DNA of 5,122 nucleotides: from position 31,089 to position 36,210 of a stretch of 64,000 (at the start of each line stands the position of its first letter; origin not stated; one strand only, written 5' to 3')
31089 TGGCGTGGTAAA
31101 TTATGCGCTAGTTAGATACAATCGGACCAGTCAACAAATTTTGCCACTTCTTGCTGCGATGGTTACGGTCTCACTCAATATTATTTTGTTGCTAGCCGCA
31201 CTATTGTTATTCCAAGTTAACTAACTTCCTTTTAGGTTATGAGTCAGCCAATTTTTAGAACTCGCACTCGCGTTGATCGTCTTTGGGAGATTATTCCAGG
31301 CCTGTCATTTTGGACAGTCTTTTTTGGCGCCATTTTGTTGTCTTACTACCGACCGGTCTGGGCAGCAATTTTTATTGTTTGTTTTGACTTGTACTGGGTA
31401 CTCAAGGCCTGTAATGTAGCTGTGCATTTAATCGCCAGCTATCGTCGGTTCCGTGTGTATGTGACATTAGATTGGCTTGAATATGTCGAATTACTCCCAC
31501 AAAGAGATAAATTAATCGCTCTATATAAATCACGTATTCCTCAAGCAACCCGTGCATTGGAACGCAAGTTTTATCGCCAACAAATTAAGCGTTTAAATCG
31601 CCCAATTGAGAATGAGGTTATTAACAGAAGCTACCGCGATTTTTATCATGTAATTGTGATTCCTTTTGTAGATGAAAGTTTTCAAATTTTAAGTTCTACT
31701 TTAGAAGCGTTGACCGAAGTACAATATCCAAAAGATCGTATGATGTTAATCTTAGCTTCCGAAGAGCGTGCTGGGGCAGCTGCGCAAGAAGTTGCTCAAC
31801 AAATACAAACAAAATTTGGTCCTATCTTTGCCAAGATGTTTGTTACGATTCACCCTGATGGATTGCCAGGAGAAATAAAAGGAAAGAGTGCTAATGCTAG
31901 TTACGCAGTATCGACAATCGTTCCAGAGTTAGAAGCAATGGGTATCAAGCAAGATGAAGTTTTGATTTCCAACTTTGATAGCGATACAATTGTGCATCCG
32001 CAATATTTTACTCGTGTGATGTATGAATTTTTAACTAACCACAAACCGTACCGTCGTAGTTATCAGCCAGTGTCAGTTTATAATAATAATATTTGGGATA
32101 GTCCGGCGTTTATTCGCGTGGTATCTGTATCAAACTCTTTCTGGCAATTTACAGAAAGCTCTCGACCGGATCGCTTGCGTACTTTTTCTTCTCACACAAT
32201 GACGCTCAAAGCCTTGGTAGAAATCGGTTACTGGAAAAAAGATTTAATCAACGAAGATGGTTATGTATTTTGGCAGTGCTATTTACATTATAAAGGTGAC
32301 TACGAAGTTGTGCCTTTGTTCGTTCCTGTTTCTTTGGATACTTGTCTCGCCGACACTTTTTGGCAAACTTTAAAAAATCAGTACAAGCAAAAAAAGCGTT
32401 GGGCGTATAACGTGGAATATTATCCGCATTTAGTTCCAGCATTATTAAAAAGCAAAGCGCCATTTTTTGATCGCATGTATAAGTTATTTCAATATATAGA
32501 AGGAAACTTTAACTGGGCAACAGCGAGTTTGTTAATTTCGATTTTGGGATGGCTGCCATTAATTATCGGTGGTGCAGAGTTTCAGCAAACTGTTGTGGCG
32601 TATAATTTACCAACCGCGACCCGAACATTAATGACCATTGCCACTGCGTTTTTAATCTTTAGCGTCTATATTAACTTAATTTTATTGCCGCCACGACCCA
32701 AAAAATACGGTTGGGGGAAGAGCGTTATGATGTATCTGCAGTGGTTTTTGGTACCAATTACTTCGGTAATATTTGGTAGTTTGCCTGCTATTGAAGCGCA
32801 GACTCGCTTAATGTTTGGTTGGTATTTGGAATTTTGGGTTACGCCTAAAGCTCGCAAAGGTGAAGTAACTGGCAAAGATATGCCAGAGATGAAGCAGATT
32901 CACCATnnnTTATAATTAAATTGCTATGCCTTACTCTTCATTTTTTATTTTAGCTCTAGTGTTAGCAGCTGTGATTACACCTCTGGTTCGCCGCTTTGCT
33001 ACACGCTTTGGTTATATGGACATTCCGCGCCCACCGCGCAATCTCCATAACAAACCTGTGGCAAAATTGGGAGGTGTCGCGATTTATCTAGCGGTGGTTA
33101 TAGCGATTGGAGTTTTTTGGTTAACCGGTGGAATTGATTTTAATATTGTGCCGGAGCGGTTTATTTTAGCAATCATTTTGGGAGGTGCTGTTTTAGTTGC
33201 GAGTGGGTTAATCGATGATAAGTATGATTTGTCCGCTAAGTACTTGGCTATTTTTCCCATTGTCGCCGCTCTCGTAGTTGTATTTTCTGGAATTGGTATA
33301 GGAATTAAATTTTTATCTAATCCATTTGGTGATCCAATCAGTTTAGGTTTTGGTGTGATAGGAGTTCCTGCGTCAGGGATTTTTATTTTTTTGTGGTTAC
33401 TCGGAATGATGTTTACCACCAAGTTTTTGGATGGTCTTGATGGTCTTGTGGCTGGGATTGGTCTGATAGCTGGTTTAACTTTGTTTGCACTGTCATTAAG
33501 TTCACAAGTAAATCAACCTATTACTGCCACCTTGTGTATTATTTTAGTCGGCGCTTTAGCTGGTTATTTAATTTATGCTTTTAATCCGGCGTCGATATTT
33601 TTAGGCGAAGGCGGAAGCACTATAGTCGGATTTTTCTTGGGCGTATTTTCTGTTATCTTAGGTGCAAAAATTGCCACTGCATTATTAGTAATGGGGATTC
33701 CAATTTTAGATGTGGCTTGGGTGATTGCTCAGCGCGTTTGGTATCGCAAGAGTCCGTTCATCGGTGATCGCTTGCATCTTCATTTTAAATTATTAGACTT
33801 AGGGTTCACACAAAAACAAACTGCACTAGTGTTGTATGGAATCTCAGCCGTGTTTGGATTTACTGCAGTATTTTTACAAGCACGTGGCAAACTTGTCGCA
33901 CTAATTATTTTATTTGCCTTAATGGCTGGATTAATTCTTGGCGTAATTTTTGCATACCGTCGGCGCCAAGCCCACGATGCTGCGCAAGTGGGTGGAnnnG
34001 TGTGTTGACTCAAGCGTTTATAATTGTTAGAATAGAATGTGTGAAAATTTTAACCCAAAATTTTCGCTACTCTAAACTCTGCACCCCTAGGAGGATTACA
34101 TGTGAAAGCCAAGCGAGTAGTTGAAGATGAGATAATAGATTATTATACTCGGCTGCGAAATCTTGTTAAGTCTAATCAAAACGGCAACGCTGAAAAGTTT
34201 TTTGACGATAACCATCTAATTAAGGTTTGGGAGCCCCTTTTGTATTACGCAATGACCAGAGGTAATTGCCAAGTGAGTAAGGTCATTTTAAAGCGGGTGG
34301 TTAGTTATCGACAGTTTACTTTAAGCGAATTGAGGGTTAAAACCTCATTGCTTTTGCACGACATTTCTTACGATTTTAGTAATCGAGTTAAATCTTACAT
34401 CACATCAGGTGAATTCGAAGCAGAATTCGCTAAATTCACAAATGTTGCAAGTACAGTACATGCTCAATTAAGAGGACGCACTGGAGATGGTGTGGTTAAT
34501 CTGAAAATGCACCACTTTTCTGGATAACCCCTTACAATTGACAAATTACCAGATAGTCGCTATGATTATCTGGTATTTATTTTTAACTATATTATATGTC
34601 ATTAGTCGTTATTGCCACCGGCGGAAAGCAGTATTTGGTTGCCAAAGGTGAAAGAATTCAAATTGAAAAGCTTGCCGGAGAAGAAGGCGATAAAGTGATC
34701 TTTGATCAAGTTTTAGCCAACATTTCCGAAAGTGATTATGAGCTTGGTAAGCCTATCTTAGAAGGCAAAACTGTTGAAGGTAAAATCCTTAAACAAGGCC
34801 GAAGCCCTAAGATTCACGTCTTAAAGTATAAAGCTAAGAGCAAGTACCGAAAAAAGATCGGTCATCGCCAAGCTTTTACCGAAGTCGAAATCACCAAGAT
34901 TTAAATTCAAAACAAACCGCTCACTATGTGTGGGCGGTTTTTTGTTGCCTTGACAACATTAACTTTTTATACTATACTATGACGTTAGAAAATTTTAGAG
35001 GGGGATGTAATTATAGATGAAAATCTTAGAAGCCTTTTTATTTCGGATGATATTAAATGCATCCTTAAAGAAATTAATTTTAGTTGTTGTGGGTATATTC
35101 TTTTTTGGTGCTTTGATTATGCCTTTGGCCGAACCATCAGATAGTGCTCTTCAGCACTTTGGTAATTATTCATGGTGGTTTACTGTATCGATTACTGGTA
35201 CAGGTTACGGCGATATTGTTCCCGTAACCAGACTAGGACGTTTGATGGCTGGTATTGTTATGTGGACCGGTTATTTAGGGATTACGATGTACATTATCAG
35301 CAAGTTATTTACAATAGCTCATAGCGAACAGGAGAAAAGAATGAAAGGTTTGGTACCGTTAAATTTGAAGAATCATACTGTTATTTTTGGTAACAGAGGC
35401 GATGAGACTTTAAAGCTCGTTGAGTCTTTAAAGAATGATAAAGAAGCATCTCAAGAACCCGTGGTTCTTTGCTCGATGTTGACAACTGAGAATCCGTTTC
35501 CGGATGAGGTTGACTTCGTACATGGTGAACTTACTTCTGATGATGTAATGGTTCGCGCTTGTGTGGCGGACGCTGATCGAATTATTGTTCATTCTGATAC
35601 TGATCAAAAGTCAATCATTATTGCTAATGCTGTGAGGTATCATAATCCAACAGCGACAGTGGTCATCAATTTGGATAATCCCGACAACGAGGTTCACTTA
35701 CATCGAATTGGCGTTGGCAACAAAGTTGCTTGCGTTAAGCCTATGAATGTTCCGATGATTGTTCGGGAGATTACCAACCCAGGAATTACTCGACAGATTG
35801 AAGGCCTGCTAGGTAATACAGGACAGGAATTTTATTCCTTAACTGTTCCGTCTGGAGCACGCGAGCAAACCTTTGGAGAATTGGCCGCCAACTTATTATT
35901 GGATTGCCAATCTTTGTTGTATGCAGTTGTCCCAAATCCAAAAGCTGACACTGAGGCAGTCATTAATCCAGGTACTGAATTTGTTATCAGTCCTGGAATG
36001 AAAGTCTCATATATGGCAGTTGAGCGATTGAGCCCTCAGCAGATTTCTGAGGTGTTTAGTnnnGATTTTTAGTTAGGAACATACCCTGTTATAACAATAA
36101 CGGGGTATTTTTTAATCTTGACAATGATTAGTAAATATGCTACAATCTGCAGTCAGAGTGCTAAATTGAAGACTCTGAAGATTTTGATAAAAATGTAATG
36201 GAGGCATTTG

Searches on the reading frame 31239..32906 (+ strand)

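Call 72: search_protein_families(library=pfam, proteins=[window:31239-32906:+], max_evalue=0.00001)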
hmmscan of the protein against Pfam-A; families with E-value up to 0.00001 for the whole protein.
window:31239-32906:+ (556 aa): 1 family
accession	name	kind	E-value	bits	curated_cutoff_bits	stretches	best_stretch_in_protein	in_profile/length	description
PF13632.12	Glyco_trans_2_3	-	7.7e-06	26.3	27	1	247-440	6-181/198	Glycosyl transferase family group 2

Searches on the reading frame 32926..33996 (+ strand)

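Call 77: search_protein_families(library=pfam, proteins=[window:32926-33996:+], max_evalue=0.00001)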
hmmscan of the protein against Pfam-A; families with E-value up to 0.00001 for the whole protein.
window:32926-33996:+ (357 aa): 1 family
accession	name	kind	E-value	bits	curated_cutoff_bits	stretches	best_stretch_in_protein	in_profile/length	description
PF00953.26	Glycos_transf_4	-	7.2e-24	85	27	1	81-245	2-159/160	Glycosyl transferase family 4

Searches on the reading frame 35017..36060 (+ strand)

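Call 77: search_protein_families(library=pfam, proteins=[window:35017-36060:+], max_evalue=0.00001)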
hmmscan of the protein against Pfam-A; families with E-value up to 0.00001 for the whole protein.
window:35017-36060:+ (348 aa): 2 families
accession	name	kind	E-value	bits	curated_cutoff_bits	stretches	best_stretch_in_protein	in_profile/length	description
PF02254.24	TrkA_N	-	1.1e-09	39.1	23.8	1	164-233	41-110/116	TrkA-N domain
PF07885.22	Ion_trans_2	-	8.1e-09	35.7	22.5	1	23-93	2-70/79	Ion channel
